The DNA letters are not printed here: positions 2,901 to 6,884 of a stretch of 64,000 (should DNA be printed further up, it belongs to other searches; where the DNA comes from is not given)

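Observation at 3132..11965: Convergent locus of two giant orphan ORFs flanking a disordered protein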

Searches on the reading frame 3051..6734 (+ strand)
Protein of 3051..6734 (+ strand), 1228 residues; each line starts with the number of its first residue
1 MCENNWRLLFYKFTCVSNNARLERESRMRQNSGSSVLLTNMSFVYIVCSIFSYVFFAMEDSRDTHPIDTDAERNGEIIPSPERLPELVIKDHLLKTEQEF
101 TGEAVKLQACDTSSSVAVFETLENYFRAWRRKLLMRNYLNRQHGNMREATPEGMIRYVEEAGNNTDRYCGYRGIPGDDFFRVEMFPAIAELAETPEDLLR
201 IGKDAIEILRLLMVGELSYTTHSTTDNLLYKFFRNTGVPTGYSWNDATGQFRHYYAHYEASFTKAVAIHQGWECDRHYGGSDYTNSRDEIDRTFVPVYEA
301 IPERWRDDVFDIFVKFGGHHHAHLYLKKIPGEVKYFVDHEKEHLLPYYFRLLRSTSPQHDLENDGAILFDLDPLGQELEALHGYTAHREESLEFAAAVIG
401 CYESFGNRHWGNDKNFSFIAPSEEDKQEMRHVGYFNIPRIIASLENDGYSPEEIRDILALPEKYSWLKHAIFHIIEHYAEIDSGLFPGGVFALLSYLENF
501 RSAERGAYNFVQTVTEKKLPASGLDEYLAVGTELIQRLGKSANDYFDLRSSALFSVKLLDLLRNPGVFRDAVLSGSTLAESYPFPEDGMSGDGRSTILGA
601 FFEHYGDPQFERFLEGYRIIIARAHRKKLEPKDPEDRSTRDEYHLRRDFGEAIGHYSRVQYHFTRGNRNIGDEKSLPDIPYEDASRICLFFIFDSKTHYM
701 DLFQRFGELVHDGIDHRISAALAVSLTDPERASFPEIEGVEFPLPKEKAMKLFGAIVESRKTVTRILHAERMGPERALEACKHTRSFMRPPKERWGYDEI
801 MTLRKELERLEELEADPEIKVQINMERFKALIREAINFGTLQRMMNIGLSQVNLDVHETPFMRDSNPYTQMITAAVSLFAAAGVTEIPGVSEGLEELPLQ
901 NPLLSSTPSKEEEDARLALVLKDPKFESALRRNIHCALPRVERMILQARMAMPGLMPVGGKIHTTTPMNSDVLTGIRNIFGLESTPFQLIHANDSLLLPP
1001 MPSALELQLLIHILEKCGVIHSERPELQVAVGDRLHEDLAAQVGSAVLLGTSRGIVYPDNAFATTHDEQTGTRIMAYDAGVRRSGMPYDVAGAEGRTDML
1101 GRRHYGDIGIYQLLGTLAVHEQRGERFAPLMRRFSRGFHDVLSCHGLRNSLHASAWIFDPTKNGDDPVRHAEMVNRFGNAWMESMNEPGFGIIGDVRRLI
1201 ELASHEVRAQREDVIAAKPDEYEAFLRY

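Call 7: search_protein_families(library=pfam, proteins=[window:3051-6734:+], max_evalue=1)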
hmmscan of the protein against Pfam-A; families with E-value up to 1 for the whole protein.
window:3051-6734:+ (1228 aa): 0 families

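Call 8: search_protein_families(library=ncbifam, proteins=[window:3051-6734:+], max_evalue=1)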
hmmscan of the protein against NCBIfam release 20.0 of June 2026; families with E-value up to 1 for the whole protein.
window:3051-6734:+ (1228 aa): 0 families

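Call 17: search_solved_structures(query=window:3051-6734:+, max_evalue=1)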
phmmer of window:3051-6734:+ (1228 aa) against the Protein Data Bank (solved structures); distinct sequences matched with E-value up to 1: 6.
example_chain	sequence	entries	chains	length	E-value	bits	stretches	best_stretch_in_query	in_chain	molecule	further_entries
4kso_C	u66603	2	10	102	0.045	14.4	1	527-597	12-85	Circadian clock protein KaiB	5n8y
2qke_A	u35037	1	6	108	0.046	14.4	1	527-597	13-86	Circadian clock protein kaiB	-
5jwq_B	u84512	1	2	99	0.065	13.9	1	525-592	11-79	Circadian clock protein KaiB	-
5jwo_B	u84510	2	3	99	0.071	13.7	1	525-592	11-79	Circadian clock protein KaiB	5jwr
1vgl_A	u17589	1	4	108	0.3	11.6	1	527-597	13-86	Circadian clock protein kaiB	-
5jyt_A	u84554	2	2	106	0.72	10.4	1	527-592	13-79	Circadian clock protein KaiB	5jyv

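Call 22: find_homologous_proteins(query=window:3222-6734:+)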
Query window:3222-6734:+ (1171 aa): 2 proteins with E <= 0.001 among 8000 candidates.
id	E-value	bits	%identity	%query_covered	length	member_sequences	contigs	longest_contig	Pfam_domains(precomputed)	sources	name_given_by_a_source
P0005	0.0e+0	2722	100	100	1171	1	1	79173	-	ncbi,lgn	-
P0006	6.6e-200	685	37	99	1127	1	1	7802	-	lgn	-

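Call 24: find_encoding_contigs(protein=P0006, flank=10000, max_places=4)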
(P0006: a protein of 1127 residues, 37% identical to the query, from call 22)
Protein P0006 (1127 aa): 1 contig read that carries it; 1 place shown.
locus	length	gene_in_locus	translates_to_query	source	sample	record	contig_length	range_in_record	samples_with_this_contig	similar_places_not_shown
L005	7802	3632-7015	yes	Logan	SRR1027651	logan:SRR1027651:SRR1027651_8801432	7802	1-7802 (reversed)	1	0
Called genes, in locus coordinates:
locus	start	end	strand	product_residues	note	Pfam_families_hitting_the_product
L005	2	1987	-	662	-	?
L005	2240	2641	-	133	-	-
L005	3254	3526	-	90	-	-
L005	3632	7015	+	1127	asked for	-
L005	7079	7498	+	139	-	-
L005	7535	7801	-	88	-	?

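Call 53: search_protein_families(library=pfam, alignment_id=A2, max_evalue=0.01)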
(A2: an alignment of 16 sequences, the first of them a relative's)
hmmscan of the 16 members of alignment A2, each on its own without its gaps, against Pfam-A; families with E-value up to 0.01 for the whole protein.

A. member 1, P0005 (1171 aa): 0 families

B. families by the number of members that match (of 16 scanned): 0 families

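Call 69: search_solved_structures(query=A4, max_evalue=10)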
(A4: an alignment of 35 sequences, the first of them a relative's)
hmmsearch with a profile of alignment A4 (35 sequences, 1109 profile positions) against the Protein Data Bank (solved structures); distinct sequences matched with E-value up to 10: 10.
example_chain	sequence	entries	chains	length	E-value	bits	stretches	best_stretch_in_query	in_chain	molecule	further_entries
6xss_A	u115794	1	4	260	0.016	16.6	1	493-648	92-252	C4_nat_HFuse-7900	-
8vl3_A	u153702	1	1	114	0.024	16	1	322-364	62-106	De novo designed protein F3 parent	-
8oyv_A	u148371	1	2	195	0.056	14.8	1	631-749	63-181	De novo designed soluble Claudin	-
21ty_A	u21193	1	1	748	0.062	14.6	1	448-719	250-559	Free fatty acid receptor 2,human free fatty acid receptor 2 (FFA2) fused with de novo desi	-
9uvy_A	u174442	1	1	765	0.19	13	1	448-719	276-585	Vasopressin V2 receptor,ARK1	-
5cwb_A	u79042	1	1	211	0.33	12.2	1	203-375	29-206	Designed helical repeat protein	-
3j8b_A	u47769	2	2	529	0.47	11.7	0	197-277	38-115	Eukaryotic translation initiation factor 3 subunit A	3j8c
8f6r_A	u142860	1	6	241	0.72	11.1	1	458-583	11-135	De novo designed oligomeric protein C6-79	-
4x3n_A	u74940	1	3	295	1.7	9.9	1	415-547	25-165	Calcium-regulated actin-bundling protein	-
7mwr_B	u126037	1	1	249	7.1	7.8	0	335-357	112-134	LHD101B4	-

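Call 72: search_protein_families(library=pfam, alignment_id=A4, max_evalue=10)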
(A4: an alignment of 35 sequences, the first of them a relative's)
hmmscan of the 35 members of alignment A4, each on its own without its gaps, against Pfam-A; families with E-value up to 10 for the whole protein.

A. member 1, P0005 (1171 aa): 0 families

B. families by the number of members that match (of 35 scanned): 24 families
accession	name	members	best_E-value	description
PF19551.4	DUF6074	2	0.036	Family of unknown function (DUF6074)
PF23336.1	HTH_TbsP_C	1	0.0063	Transcriptional regulator TbsP-like, C-terminal HTH domain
PF01093.22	Clusterin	1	0.02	Clusterin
PF11212.13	DUF2999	1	0.024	Protein of unknown function (DUF2999)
PF03037.21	KMP11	1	0.067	Kinetoplastid membrane protein 11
PF00196.25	GerE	1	0.074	Bacterial regulatory proteins, luxR family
PF01367.25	5_3_exonuc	1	0.081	5'-3' exonuclease, C-terminal SAM fold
PF14559.12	TPR_19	1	0.084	Tetratricopeptide repeat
PF20681.2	DUF6818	1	0.096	Domain of unknown function (DUF6818)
PF18186.6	SLATT_4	1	0.098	SMODS and SLOG-associating 2TM effector domain family 4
PF12095.13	CRR7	1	0.1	Protein CHLORORESPIRATORY REDUCTION 7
PF13103.11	TonB_2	1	0.11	TonB C terminal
PF24625.1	DUF7626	1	0.11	Domain of unknown function (DUF7626)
PF18231.7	SerK_C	1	0.11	L-serine kinase SerK, C-terminal domain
PF05649.18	Peptidase_M13_N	1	0.15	Peptidase family M13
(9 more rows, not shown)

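Call 82: predict_structure(alignment_id=A4)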
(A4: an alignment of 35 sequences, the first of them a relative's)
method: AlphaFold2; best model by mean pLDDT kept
length: 1171 residues; sequences in the alignment: 35
mean_pLDDT: 81.4   pTM: 0.61
mean pLDDT of the five models: 81.4, 81.3, 79.2, 78.5, 78.1
residues with pLDDT >= 90: 529; 70-90: 403; 50-70: 142; < 50: 97
segments of 3 or more residues with pLDDT < 50: 1-26, 108-114, 183-186, 349-352, 610-615, 713-738, 790-798, 843-851
pLDDT, mean of each block of 10 residues (from residue 1): 28 34 52 89 93 88 95 92 79 87 68 65 92 94 96 91 78 83 56 94 96 87 81 94 95 93 86 94 95 87 55 85 91 93 67 59 78 69 93 95 93 92 93 96 91 92 91 94 90 69 89 95 85 75 91 95 94 65 76 92 75 60 94 87 87 86 89 78 89 87 77 41 34 41 80 87 81 74 59 42 77 84 79 80 44 53 61 82 91 93 79 63 64 71 91 84 78 92 96 92 81 84 73 87 89 96 95 97 95 91 66 92 93 93 96 94 92 82
secondary structure, 60 per line:
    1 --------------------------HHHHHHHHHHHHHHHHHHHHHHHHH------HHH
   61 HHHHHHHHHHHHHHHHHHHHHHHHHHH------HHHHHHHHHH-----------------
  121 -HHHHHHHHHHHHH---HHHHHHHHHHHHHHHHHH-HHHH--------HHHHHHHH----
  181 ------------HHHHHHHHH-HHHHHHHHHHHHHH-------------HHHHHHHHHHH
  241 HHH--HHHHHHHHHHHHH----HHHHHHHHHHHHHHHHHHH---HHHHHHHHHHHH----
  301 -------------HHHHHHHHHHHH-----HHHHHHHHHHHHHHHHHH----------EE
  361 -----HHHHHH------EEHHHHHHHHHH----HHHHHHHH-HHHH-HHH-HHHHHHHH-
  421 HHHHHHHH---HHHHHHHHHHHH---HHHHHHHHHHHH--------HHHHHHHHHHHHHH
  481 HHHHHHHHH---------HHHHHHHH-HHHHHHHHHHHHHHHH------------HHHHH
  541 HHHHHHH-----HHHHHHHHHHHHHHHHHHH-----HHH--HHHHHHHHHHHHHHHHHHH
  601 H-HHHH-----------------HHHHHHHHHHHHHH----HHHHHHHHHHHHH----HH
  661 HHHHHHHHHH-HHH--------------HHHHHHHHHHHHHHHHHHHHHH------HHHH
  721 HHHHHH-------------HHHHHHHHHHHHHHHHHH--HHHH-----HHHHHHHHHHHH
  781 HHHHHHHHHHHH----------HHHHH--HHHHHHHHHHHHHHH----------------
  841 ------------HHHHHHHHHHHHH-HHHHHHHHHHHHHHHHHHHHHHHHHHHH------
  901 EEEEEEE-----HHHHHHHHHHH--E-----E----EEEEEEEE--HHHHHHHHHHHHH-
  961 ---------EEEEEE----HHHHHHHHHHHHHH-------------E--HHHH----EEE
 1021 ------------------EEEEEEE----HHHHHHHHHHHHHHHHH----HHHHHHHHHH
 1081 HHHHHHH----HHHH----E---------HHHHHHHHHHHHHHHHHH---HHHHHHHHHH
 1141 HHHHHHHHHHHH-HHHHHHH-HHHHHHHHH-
elements in order (helices of 4 or more, strands of 3 or more residues): H27-51 H58-87 H94-103 H122-134 H138-155 H157-160 H169-176 H193-201 H203-216 H230-243 H246-258 H263-281 H285-296 H314-325 H331-348 H366-371 H380-389 H394-401 H403-406 H412-419 H421-428 H432-443 H447-458 H467-489 H499-506 H508-523 H536-547 H553-571 H582-601 H603-606 H624-637 H642-654 H659-670 H689-710 H717-726 H740-757 H760-763 H769-792 H803-807 H810-824 H853-865 H867-894 E901-907 H913-923 E937-944 H947-959 E970-975 H980-993 H1010-1013 E1018-1020 E1039-1045 H1050-1066 H1071-1087 H1092-1095 H1110-1127 H1131-1152 H1154-1160 H1162-1170

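Call 84: fold_search(model_id=the predicted structure, library=pdb)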
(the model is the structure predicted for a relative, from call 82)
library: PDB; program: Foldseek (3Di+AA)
matches with E <= 10: 68; with E <= 0.001: 0
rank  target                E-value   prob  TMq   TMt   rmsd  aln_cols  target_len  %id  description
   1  8ugc_A                8.6e-02  0.25  0.07  0.15  23.6       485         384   11  FD15: Flat repeat helix-turn-helix-turn protein (released 2023-12-27)
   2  1tt4_A                1.2e-01  0.75  0.11  0.28  17.1       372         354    9  Structure of NP459575, a predicted glutathione synthase from Salmonella typhimurium (released 2004-08-17)
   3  1r8g_B                2.2e-01  0.60  0.10  0.26  17.7       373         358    9  Structure and function of YbdK (released 2004-08-17)
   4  1r8g_A                3.5e-01  0.41  0.10  0.25  18.1       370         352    9  Structure and function of YbdK (released 2004-08-17)
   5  7udl_A                7.3e-01  0.10  0.07  0.16  16.7       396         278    8  Crystal structure of designed helical repeat protein RPB_PLP1_R6 bound to PLPx6 peptide (released 2023-03-22)
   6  3ab4_G                9.3e-01  0.21  0.07  0.18   8.6       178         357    9  Crystal structure of feedback inhibition resistant mutant of aspartate kinase from Corynebacterium glutamicum in compl (released 2010-06-23)
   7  2re1_A                1.0e+00  0.16  0.07  0.31  10.9       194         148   13  Crystal structure of aspartokinase alpha and beta subunits (released 2007-10-09)
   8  5cwo_A                1.2e+00  0.06  0.05  0.13  16.1       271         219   13  Crystal structure of de novo designed helical repeat protein DHR76 (released 2015-12-16)
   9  7wit                  1.2e+00  0.01  0.06  0.06  39.5      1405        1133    9  Structure of SUR1 in complex with mitiglinide (released 2022-11-16)
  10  3ab4_C                1.3e+00  0.18  0.07  0.18   8.3       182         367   10  Crystal structure of feedback inhibition resistant mutant of aspartate kinase from Corynebacterium glutamicum in compl (released 2010-06-23)
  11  2zho_B                1.5e+00  0.15  0.08  0.32   9.3       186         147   11  Crystal structure of the regulatory subunit of aspartate kinase from Thermus thermophilus (ligand free form) (released 2009-02-17)
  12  3ab2_I                1.6e+00  0.13  0.07  0.16  10.1       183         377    9  Crystal structure of aspartate kinase from Corynebacterium glutamicum in complex with threonine (released 2010-06-23)
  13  3ab2_H                1.8e+00  0.16  0.08  0.32   8.0       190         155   10  Crystal structure of aspartate kinase from Corynebacterium glutamicum in complex with threonine (released 2010-06-23)
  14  7udn_B                1.8e+00  0.05  0.04  0.13  27.8       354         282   15  Crystal structure of designed helical repeat protein RPB_PLP1_R6 in alternative conformation 2 (released 2023-03-22)
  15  2zho_D                2.6e+00  0.08  0.07  0.28   8.4       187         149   11  Crystal structure of the regulatory subunit of aspartate kinase from Thermus thermophilus (ligand free form) (released 2009-02-17)
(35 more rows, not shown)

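Call 95: search_protein_families(library=padloc, proteins=[P0005, P0007], max_evalue=1)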
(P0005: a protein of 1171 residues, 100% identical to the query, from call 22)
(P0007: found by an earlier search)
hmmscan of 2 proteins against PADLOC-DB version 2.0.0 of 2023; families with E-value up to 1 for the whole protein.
P0005 (1171 aa): 0 families

P0007 (379 aa): 0 families

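Call 96: search_protein_families(library=phrogs, proteins=[P0005, P0007], max_evalue=1)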
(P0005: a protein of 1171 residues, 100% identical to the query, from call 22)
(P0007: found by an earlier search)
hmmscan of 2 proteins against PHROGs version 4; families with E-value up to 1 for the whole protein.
P0005 (1171 aa): 1 family
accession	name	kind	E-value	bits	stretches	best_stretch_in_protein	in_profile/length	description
phrog_31714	-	unknown function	0.16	12.9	1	716-759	44-86/151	-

P0007 (379 aa): 0 families
